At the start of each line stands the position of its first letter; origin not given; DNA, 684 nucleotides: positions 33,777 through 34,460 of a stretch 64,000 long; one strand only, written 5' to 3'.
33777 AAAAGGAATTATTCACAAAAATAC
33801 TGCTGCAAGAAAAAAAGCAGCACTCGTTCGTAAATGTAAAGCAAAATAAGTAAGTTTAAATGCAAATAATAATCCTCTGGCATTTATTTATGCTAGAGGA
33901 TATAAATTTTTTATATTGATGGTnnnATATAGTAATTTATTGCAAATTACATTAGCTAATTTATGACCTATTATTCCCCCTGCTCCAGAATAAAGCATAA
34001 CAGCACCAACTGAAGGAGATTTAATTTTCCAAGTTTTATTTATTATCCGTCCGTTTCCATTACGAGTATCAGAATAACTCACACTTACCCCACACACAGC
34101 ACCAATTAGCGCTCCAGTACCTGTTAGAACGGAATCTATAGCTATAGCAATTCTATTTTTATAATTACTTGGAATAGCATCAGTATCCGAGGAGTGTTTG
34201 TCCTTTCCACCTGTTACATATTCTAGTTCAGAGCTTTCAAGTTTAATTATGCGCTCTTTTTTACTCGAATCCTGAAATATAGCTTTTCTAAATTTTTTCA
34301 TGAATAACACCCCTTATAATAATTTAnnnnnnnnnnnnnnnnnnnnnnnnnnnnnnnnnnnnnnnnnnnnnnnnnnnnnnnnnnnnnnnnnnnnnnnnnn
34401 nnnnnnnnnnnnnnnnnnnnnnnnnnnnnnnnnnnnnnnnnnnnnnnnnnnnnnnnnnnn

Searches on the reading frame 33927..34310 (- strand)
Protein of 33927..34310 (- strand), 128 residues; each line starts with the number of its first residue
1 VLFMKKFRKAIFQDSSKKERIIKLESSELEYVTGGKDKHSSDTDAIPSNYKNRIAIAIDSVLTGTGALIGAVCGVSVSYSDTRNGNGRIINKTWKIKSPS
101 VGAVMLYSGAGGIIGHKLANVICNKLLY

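Call 3: search_protein_families(library=pfam, proteins=[window:33927-34310:-], max_evalue=1)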
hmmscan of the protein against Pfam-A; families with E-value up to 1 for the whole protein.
window:33927-34310:- (128 aa): 1 family
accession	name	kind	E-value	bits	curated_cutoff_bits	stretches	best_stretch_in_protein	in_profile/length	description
PF10439.15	Bacteriocin_IIc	-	0.091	13.2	27.1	1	24-76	7-58/59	Bacteriocin class II with double-glycine leader peptide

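Call 4: search_protein_families(library=ncbifam, proteins=[window:33927-34310:-], max_evalue=1)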
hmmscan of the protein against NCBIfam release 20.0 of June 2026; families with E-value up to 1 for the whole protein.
window:33927-34310:- (128 aa): 1 family
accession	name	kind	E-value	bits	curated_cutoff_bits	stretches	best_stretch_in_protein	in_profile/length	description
NF038167.1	cyan_ocin_like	subfamily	0.11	12.7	32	1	20-57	7-39/72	CTB family bacteriocin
